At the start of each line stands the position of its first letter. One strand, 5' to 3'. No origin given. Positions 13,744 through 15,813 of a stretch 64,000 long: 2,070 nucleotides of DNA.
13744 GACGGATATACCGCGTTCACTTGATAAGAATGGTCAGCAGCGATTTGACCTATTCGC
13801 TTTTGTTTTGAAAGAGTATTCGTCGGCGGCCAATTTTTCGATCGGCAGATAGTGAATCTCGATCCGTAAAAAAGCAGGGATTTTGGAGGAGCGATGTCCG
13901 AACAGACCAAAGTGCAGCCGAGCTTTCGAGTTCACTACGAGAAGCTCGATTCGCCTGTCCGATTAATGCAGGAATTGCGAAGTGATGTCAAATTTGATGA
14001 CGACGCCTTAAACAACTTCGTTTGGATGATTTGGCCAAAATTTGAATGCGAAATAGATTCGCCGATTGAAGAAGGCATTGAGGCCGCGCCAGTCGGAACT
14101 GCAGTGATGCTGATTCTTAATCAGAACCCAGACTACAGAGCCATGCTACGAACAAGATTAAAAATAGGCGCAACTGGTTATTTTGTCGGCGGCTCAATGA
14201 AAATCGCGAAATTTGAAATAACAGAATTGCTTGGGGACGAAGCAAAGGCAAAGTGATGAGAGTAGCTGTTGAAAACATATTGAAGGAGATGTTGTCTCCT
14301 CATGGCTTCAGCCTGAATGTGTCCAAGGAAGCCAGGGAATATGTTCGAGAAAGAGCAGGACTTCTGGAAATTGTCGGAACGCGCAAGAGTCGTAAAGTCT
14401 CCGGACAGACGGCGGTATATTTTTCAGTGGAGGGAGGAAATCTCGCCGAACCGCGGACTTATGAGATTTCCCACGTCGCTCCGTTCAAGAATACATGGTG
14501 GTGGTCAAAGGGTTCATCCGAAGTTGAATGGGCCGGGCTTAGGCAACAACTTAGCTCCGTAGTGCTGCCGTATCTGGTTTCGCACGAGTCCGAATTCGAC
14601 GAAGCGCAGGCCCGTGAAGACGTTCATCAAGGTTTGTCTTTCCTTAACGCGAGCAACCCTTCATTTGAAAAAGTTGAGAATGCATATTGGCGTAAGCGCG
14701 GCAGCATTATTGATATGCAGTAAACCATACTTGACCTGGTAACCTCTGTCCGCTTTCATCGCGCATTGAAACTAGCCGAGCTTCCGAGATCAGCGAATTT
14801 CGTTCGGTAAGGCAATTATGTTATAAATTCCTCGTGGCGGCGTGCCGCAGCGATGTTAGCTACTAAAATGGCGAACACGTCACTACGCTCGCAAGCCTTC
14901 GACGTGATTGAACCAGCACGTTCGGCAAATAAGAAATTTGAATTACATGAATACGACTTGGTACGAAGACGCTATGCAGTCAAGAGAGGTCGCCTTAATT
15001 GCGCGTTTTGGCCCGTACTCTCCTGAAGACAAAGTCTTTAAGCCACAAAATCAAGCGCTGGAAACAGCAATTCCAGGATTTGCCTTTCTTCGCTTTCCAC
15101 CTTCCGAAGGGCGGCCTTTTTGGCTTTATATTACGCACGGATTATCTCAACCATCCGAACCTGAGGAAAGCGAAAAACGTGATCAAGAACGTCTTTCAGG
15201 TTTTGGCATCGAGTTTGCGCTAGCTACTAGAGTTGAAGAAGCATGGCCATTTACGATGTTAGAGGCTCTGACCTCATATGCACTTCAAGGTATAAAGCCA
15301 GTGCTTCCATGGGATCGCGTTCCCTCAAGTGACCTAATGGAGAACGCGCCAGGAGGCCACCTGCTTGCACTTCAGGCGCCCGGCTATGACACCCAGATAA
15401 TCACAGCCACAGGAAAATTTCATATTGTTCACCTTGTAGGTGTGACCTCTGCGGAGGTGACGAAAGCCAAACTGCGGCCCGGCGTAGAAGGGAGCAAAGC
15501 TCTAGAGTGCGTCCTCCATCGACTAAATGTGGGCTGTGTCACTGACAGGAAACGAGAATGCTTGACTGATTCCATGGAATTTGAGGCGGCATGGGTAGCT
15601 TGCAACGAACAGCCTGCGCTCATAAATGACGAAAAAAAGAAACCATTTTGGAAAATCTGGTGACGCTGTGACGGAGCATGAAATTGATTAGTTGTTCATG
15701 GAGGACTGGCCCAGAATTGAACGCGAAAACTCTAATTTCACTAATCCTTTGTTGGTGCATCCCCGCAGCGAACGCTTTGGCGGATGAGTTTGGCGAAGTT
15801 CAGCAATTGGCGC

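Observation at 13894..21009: Nine-gene array of immunity-protein-like ORFs with no cognate toxin (orphan immunity island)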

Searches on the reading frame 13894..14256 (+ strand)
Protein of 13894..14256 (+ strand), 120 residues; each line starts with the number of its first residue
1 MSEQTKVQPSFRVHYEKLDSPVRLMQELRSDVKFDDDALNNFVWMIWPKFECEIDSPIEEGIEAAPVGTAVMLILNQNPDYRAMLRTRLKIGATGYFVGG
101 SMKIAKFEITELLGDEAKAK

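Call 3: search_protein_families(library=pfam, proteins=[window:13894-14256:+], max_evalue=1)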
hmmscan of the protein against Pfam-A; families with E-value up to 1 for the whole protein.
window:13894-14256:+ (120 aa): 0 families

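Call 6: search_protein_families(library=ncbifam, proteins=[window:13894-14256:+], max_evalue=1)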
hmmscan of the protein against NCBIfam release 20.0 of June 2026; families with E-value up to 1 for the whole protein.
window:13894-14256:+ (120 aa): 0 families

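Call 13: search_protein_families(library=padloc, proteins=[window:13894-14256:+], max_evalue=0.1)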
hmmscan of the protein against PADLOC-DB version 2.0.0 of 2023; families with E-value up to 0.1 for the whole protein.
window:13894-14256:+ (120 aa): 0 families

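Call 20: search_protein_families(library=pfam, proteins=[window:13894-14256:+], max_evalue=10)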
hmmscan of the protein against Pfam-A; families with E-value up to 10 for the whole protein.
window:13894-14256:+ (120 aa): 0 families

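Call 26: search_protein_families(library=phrogs, proteins=[window:13894-14256:+], max_evalue=0.1)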
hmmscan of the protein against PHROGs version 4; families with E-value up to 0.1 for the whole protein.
window:13894-14256:+ (120 aa): 0 families

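Call 53: search_dna_similar(query=window:13894-14256:+, collection=plasmids, mode=protein, max_evalue=1, max_rows=12)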
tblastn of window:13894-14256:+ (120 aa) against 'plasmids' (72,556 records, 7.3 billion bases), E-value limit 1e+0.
Records with a match: 48; places in all: 48; records where one place covers at least 80% of the query: 47.
Best place of each record, by identity: <60% 48.
By first word of the organism name: Klebsiella 21; Leptospira 6; Enterobacter 5; Providencia 4; Raoultella 3; Escherichia 3; Citrobacter 3; Salmonella 2; Serratia 1.
By predicted mobility (MOB-suite, as given by PLSDB): conjugative 38; non-mobilizable 10.
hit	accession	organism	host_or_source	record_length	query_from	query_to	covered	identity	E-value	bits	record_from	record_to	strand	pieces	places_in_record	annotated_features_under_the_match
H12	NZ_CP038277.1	Raoultella ornithinolytica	sediment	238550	2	120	99%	41.2%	9e-22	96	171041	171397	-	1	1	hypothetical protein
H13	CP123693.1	Salmonella enterica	animal-swine-market swine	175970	2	120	99%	41.2%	2e-21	95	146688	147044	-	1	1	hypothetical protein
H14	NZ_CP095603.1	Escherichia coli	Homo sapiens,Pure culture one microbial ...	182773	2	120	99%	41.2%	2e-21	95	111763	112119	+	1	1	hypothetical protein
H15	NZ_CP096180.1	Escherichia coli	Homo sapiens,Pure culture one microbial ...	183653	2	120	99%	41.2%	2e-21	95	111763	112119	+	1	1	hypothetical protein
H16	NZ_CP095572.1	Klebsiella pneumoniae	Homo sapiens,Pure culture one microbial ...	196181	2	120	99%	41.2%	2e-21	95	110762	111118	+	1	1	hypothetical protein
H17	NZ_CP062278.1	Klebsiella pneumoniae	swine,single cell,oropharyngeal sample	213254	2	120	99%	41.2%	2e-21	95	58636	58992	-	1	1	hypothetical protein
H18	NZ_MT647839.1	Klebsiella quasipneumoniae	-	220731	2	120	99%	41.2%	2e-21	95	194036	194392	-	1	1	hypothetical protein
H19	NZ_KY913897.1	Klebsiella oxytoca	-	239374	2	120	99%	41.2%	2e-21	95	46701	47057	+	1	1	hypothetical protein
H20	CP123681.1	Salmonella enterica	animal-swine-market swine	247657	2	120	99%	41.2%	2e-21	95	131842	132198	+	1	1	hypothetical protein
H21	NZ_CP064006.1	Escherichia coli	Homo sapiens,feces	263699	2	120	99%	41.2%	2e-21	95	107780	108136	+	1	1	hypothetical protein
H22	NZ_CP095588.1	Klebsiella pneumoniae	Homo sapiens,Pure culture one microbial ...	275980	2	120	99%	41.2%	2e-21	95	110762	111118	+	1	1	hypothetical protein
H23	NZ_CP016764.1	Citrobacter freundii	Homo sapiens,Sun Yat-sen Memorial ...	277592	2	120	99%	41.2%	2e-21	95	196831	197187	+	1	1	hypothetical protein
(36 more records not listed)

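Call 57: get_annotated_region(hit=H14, flank=6000)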
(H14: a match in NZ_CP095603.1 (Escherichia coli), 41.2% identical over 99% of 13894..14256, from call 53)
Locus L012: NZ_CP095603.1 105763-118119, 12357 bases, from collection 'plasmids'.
description: Escherichia coli strain dm264b plasmid p_dm264b_OXA-181, complete sequence
organism: Escherichia coli (NCBI taxid 562)
taxonomy: Bacteria; Pseudomonadota; Gammaproteobacteria; Enterobacterales; Enterobacteriaceae; Escherichia; Escherichia coli
host: -; source: Homo sapiens,Pure culture one microbial species,Wound swab; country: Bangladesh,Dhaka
typing (MOB-suite, as given by PLSDB): conjugative; replicon IncC,rep_cluster_1254; relaxase MOBH,MOBH; mating-pair formation MPF_F
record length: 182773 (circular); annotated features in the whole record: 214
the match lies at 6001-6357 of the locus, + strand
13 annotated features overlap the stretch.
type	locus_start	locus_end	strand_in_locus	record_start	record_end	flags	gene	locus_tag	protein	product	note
CDS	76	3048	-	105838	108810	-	-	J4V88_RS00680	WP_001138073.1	Tn3 family transposase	-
CDS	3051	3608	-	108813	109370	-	-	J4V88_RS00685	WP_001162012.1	recombinase family protein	GO:0006310 - DNA recombination [Evidence IEA]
CDS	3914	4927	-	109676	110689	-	intI1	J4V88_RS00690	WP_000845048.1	class 1 integron integrase IntI1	-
predicted_resistance_gene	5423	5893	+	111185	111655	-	dfrA1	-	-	trimethoprim-resistant dihydrofolate reductase DfrA1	predicted by amrfinderplus; class TRIMETHOPRIM; identity 100.0%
CDS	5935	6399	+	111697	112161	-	-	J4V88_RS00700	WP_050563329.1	hypothetical protein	-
CDS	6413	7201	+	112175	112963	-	-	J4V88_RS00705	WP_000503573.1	ANT(3'')-Ia family aminoglycoside nucleotidyltransferase AadA5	-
predicted_resistance_gene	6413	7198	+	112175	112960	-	aadA5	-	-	ANT(3'')-Ia family aminoglycoside nucleotidyltransferase AadA5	predicted by amrfinderplus; class AMINOGLYCOSIDE; identity 100.0%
CDS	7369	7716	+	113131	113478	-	-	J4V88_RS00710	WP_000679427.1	quaternary ammonium compound efflux SMR transporter QacE delta 1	-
predicted_resistance_gene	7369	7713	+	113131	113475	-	qacEdelta1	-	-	quaternary ammonium compound efflux SMR transporter QacE delta 1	predicted by amrfinderplus; class QUATERNARY AMMONIUM; identity 100.0%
CDS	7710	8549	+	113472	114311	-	sul1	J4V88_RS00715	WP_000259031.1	sulfonamide-resistant dihydropteroate synthase Sul1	-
predicted_resistance_gene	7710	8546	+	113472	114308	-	sul1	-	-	sulfonamide-resistant dihydropteroate synthase Sul1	predicted by amrfinderplus; class SULFONAMIDE; identity 100.0%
CDS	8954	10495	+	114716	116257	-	-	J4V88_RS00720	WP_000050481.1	IS91-like element ISCR1 family transposase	GO:0006313 - DNA transposition [Evidence IEA]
predicted_resistance_gene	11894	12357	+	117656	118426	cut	armA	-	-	16S rRNA (guanine(1405)-N(7))-methyltransferase ArmA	predicted by amrfinderplus; class AMINOGLYCOSIDE; identity 100.0%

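Call 73: search_solved_structures(query=window:13894-14256:+, max_evalue=1)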
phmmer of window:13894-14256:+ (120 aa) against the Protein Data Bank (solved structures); distinct sequences matched with E-value up to 1: 1.
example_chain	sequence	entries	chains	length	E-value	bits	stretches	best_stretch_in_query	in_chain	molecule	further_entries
8rph_A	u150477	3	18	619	0.27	14.6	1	68-117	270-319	Thiamine pyrophosphate-binding protein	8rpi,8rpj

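Call 90: search_protein_families(library=pfam, proteins=[L012:5935-6399:+], max_evalue=0.01)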
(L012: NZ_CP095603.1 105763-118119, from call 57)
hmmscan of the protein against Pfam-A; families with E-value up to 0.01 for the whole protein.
L012:5935-6399:+ (154 aa): 0 families

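Call 112: search_dna_similar(query=window:13894-14256:+, collection=plasmids, mode=protein, max_evalue=1, max_rows=14, rows=spread)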
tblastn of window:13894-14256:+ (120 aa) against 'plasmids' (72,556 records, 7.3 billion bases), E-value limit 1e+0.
Records with a match: 48; places in all: 48; records where one place covers at least 80% of the query: 47.
Best place of each record, by identity: <60% 48.
By first word of the organism name: Klebsiella 21; Leptospira 6; Enterobacter 5; Providencia 4; Raoultella 3; Escherichia 3; Citrobacter 3; Salmonella 2; Serratia 1.
By predicted mobility (MOB-suite, as given by PLSDB): conjugative 38; non-mobilizable 10.
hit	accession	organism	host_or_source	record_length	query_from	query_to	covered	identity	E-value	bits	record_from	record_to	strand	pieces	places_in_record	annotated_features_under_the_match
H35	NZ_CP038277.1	Raoultella ornithinolytica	sediment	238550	2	120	99%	41.2%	9e-22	96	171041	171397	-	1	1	hypothetical protein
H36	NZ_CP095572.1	Klebsiella pneumoniae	Homo sapiens,Pure culture one microbial ...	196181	2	120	99%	41.2%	2e-21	95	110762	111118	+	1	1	hypothetical protein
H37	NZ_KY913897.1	Klebsiella oxytoca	-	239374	2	120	99%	41.2%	2e-21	95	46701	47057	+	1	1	hypothetical protein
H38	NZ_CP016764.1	Citrobacter freundii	Homo sapiens,Sun Yat-sen Memorial ...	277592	2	120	99%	41.2%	2e-21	95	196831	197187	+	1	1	hypothetical protein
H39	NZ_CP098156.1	Klebsiella pneumoniae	Canis lupus familiaris,Rectal swab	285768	2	120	99%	41.2%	2e-21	95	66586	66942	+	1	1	hypothetical protein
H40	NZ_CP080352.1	Klebsiella pneumoniae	Homo sapiens,pure culture,sputum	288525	2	120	99%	41.2%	2e-21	95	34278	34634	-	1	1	hypothetical protein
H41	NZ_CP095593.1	Providencia stuartii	Homo sapiens,Pure culture one microbial ...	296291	2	120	99%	41.2%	2e-21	95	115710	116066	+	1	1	hypothetical protein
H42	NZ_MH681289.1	Klebsiella pneumoniae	Homo sapiens,urinary culture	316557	2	120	99%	41.2%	2e-21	95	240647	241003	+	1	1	hypothetical protein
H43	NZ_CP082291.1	Klebsiella pneumoniae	-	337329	2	120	99%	41.2%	2e-21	95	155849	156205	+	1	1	hypothetical protein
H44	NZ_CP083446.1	Klebsiella pneumoniae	Homo sapiens,pure culture,secretion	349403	2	120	99%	41.2%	2e-21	95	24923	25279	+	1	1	hypothetical protein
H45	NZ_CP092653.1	Klebsiella pneumoniae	Homo sapiens,single bacteria,urine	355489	2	120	99%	41.2%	2e-21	95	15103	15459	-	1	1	hypothetical protein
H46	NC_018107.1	Klebsiella michiganensis E718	Homo sapiens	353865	1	120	100%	40.0%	3e-20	91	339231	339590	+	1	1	none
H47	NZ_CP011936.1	Leptospira interrogans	Mus musculus,kidney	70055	2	114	94%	31.7%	6e-7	53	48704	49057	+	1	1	hypothetical protein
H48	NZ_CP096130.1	Leptospira interrogans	equine,bacterial culture,kidney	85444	2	114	94%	31.7%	6e-7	53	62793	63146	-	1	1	hypothetical protein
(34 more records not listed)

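Call 113: get_annotated_region(hit=H47, flank=5000)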
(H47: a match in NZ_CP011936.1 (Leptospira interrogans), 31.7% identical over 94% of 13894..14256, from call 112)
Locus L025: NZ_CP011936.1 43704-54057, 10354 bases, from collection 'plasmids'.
description: Leptospira interrogans serovar Manilae strain UP-MMC-NIID HP plasmid pLIMHP1, complete sequence
organism: Leptospira interrogans (NCBI taxid 214675)
taxonomy: Bacteria; Spirochaetota; Spirochaetia; Leptospirales; Leptospiraceae; Leptospira; Leptospira interrogans
host: -; source: Mus musculus,kidney; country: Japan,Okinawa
typing (MOB-suite, as given by PLSDB): non-mobilizable; replicon rep_cluster_216
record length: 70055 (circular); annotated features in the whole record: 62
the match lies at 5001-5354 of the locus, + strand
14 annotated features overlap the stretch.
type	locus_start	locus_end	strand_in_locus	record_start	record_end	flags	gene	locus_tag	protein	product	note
CDS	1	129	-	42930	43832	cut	-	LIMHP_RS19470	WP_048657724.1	Rpn family recombination-promoting nuclease/putative transposase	-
CDS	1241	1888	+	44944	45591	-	-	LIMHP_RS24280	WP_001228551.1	hypothetical protein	-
CDS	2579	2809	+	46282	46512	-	-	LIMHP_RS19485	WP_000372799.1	hypothetical protein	-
CDS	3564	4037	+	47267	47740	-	-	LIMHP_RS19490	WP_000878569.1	hypothetical protein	-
CDS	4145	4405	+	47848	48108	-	-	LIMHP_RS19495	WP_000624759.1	ribbon-helix-helix domain-containing protein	-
CDS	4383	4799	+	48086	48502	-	-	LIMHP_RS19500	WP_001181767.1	PIN domain-containing protein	-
CDS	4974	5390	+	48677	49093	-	-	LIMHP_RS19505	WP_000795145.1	hypothetical protein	-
CDS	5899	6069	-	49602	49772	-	-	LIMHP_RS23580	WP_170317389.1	hypothetical protein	-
CDS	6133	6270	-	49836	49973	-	-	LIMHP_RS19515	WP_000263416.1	ankyrin repeat domain-containing protein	-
CDS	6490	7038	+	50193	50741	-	-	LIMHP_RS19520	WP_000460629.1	serine acetyltransferase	-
CDS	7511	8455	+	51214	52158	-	-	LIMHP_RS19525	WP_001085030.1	DUF2971 domain-containing protein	-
CDS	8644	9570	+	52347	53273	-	-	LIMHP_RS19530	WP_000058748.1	hypothetical protein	-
CDS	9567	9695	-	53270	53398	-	-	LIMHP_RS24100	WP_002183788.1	hypothetical protein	-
CDS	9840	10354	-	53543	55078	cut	-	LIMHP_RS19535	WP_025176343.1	hypothetical protein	-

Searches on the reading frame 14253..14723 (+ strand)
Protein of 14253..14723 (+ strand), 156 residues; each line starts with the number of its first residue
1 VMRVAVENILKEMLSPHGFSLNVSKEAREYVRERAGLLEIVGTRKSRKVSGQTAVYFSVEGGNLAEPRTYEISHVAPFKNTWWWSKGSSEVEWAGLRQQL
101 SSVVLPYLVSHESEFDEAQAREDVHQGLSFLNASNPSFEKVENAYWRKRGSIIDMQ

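Call 3: search_protein_families(library=pfam, proteins=[window:14253-14723:+], max_evalue=1)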
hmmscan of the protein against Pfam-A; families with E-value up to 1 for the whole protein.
window:14253-14723:+ (156 aa): 0 families

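Call 6: search_protein_families(library=ncbifam, proteins=[window:14253-14723:+], max_evalue=1)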
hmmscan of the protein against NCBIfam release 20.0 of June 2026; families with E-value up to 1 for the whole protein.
window:14253-14723:+ (156 aa): 0 families

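Call 13: search_protein_families(library=padloc, proteins=[window:14253-14723:+], max_evalue=0.1)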
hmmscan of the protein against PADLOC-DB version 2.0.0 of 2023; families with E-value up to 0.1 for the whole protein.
window:14253-14723:+ (156 aa): 0 families

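Call 20: search_protein_families(library=pfam, proteins=[window:14253-14723:+], max_evalue=10)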
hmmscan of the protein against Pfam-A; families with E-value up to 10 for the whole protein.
window:14253-14723:+ (156 aa): 0 families

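Call 26: search_protein_families(library=phrogs, proteins=[window:14253-14723:+], max_evalue=0.1)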
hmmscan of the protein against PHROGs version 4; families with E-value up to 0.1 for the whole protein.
window:14253-14723:+ (156 aa): 0 families

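Call 54: search_dna_similar(query=window:14253-14723:+, collection=plasmids, mode=protein, max_evalue=1, max_rows=12)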
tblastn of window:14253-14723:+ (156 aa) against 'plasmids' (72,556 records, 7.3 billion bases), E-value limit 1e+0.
No match.

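Call 74: search_solved_structures(query=window:14253-14723:+, max_evalue=1)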
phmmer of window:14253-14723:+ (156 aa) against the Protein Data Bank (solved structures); distinct sequences matched with E-value up to 1: 3.
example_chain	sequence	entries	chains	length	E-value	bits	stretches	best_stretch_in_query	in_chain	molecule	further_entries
3caz_A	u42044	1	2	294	0.059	16.5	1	44-147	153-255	BAR protein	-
1v8o_A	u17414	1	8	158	0.68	13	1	79-135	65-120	hypothetical protein PAE2754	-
1v8p_A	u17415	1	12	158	0.92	12.6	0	79-135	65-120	hypothetical protein PAE2754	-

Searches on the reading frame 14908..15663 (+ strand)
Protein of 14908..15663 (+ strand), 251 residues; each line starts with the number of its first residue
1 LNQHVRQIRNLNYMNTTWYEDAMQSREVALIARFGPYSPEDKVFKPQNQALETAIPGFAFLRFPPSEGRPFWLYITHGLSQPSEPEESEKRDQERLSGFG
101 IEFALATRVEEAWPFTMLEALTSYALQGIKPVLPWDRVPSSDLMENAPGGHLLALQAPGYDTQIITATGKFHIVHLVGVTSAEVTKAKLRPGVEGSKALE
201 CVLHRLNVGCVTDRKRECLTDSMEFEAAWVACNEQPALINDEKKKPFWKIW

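Call 3: search_protein_families(library=pfam, proteins=[window:14908-15663:+], max_evalue=1)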
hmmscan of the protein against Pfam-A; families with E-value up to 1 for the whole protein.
window:14908-15663:+ (251 aa): 1 family
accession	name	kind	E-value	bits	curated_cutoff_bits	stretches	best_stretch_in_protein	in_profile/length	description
PF05076.18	SUFU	-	9.8e-13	48.8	25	1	60-216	7-171/172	Suppressor of fused protein (SUFU)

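Call 6: search_protein_families(library=ncbifam, proteins=[window:14908-15663:+], max_evalue=1)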
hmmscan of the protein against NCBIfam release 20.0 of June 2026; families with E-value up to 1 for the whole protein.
window:14908-15663:+ (251 aa): 0 families

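Call 13: search_protein_families(library=padloc, proteins=[window:14908-15663:+], max_evalue=0.1)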
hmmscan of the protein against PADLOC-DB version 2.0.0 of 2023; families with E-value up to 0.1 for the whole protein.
window:14908-15663:+ (251 aa): 0 families

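Call 26: search_protein_families(library=phrogs, proteins=[window:14908-15663:+], max_evalue=0.1)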
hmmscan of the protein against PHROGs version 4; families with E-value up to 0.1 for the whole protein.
window:14908-15663:+ (251 aa): 0 families

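Call 72: search_solved_structures(query=window:14908-15663:+, max_evalue=1)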
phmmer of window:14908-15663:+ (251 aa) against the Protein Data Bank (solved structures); distinct sequences matched with E-value up to 1: 0.

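Call 104: search_dna_similar(query=window:14947-15663:+, collection=plasmids, mode=protein, max_evalue=0.001, max_rows=15)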
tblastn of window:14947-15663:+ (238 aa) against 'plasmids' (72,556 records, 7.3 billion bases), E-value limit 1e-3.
Records with a match: 1; places in all: 1; records where one place covers at least 80% of the query: 0.
Best place of each record, by identity: <60% 1.
By first word of the organism name: Novosphingobium 1.
By predicted mobility (MOB-suite, as given by PLSDB): non-mobilizable 1.
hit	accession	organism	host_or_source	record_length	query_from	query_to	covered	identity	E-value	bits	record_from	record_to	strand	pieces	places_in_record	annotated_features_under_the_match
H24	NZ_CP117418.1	Novosphingobium humi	Single cell,Soil from military shooting ...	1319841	45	206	68%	26.6%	1e-5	53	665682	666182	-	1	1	none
